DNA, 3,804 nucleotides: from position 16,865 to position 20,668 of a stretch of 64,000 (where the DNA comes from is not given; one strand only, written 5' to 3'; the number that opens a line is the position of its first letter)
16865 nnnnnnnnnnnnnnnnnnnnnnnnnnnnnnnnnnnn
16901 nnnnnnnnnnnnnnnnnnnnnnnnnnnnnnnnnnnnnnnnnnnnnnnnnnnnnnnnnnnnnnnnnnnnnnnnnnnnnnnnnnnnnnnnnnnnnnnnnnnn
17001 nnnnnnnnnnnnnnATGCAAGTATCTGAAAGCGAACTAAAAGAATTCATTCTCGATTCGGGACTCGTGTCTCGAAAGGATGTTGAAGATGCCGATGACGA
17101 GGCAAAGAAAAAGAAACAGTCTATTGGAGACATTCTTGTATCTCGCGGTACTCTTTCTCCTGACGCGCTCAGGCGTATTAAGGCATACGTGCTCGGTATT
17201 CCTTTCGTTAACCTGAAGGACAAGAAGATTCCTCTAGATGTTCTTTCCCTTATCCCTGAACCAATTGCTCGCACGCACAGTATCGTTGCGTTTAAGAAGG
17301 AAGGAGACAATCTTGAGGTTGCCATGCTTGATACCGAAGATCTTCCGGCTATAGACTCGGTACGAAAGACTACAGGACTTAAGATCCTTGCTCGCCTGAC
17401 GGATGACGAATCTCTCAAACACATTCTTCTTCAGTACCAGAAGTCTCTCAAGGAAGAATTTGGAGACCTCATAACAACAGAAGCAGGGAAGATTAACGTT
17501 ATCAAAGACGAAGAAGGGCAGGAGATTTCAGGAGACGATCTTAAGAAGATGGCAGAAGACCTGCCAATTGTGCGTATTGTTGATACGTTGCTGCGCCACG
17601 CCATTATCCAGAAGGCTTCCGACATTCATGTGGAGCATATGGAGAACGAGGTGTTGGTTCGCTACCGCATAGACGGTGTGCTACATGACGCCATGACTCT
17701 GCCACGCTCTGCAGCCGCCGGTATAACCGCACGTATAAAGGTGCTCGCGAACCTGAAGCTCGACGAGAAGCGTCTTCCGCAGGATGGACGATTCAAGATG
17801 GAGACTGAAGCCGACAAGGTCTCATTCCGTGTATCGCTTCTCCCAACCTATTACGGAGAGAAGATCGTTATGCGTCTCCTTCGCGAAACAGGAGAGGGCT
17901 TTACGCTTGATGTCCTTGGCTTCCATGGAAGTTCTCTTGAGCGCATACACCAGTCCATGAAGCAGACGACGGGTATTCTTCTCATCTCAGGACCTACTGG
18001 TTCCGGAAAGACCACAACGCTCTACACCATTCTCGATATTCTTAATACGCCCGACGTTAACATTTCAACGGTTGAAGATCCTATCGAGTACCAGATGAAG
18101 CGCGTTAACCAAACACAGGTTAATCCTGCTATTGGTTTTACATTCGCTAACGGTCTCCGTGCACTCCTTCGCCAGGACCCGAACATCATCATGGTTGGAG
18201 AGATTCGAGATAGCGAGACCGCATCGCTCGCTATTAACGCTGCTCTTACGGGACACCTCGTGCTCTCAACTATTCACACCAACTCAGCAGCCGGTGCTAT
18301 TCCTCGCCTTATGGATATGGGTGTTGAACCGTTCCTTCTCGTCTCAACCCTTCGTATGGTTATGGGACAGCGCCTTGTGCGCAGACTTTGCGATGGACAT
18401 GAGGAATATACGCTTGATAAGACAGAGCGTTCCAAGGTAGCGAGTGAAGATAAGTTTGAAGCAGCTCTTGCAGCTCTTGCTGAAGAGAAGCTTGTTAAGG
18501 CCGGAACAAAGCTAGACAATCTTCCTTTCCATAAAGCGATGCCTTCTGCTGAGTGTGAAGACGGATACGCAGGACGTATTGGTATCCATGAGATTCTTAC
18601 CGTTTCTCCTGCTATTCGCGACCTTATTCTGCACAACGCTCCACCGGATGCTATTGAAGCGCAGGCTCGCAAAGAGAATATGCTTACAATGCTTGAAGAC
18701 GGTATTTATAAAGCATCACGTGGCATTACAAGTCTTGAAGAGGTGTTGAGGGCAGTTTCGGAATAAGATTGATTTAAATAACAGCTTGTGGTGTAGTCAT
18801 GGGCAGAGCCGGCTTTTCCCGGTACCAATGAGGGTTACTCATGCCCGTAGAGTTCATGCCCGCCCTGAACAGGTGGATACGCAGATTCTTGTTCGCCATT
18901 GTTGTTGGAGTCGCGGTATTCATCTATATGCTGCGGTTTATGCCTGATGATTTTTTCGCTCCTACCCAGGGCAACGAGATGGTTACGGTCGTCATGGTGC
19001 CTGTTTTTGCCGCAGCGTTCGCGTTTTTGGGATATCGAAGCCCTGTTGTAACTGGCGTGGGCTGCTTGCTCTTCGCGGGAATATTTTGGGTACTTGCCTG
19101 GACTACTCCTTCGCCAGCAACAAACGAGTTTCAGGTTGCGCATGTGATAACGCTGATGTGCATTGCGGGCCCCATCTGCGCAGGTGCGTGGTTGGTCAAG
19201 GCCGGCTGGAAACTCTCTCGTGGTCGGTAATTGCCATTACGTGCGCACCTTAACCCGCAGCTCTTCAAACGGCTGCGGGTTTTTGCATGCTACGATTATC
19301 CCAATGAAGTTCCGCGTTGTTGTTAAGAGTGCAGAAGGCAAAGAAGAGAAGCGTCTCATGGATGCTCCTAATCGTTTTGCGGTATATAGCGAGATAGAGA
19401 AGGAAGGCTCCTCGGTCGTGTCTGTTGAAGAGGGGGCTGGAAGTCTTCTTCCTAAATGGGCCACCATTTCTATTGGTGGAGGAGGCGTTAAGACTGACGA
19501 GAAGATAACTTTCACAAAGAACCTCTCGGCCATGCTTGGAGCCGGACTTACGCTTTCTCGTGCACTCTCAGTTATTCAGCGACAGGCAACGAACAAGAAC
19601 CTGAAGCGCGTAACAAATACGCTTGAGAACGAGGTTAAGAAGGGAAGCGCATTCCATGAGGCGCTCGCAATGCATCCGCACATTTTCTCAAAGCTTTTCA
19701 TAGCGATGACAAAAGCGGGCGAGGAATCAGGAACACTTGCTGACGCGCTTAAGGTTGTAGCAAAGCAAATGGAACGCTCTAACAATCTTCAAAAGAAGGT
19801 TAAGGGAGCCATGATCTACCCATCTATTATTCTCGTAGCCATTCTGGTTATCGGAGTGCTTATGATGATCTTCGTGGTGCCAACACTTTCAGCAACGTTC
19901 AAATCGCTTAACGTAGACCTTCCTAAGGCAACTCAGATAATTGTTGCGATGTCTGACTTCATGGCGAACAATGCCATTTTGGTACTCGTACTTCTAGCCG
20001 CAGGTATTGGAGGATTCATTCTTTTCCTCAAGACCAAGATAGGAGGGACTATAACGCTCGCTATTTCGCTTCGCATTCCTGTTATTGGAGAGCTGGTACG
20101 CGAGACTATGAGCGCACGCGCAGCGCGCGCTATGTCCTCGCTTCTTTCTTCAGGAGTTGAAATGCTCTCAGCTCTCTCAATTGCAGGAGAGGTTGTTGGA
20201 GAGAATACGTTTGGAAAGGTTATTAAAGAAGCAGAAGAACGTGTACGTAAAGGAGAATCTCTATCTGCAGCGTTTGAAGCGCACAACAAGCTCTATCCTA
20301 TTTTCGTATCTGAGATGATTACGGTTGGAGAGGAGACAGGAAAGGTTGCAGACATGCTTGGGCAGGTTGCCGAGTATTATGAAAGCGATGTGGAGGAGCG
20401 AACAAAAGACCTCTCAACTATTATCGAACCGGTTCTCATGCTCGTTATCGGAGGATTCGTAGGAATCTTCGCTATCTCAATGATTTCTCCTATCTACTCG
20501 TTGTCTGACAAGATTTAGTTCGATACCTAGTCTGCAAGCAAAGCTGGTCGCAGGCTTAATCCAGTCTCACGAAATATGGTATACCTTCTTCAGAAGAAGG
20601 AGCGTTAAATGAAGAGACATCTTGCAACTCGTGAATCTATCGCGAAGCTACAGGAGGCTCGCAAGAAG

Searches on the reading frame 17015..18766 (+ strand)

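Call 76: search_protein_families(library=pfam, proteins=[window:17015-18766:+], max_evalue=0.001)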
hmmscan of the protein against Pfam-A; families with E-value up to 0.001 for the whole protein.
window:17015-18766:+ (583 aa): 3 families
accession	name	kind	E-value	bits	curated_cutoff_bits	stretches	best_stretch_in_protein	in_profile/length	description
PF00437.27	T2SSE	-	1.1e-123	413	24.9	1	180-579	3-370/370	Type II/IV secretion system protein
PF05157.20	MshEN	-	4.5e-13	49.4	23.1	1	60-145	1-87/90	MshEN domain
PF13191.12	AAA_16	-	0.00048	21.1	32.6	0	312-406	17-103/167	AAA ATPase domain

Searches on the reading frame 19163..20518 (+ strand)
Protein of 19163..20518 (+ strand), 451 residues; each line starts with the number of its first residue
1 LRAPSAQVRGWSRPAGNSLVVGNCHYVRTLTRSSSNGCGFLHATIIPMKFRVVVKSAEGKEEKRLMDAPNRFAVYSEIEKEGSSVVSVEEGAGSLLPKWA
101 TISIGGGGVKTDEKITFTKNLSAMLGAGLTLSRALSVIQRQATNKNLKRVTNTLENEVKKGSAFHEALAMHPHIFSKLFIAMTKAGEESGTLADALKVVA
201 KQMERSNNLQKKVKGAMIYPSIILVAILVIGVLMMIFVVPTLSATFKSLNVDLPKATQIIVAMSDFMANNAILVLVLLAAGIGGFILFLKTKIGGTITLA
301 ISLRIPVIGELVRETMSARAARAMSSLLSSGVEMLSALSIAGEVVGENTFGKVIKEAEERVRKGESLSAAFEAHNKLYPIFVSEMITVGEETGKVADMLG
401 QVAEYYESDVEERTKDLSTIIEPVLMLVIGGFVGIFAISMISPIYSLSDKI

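Call 76: search_protein_families(library=pfam, proteins=[window:19163-20518:+], max_evalue=0.001)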
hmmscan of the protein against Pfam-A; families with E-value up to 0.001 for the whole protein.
window:19163-20518:+ (451 aa): 1 family
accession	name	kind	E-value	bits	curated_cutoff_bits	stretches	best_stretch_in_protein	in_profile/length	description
PF00482.28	T2SSF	-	1.2e-59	200.1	25.2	2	117-240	1-125/125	Type II secretion system (T2SS), protein F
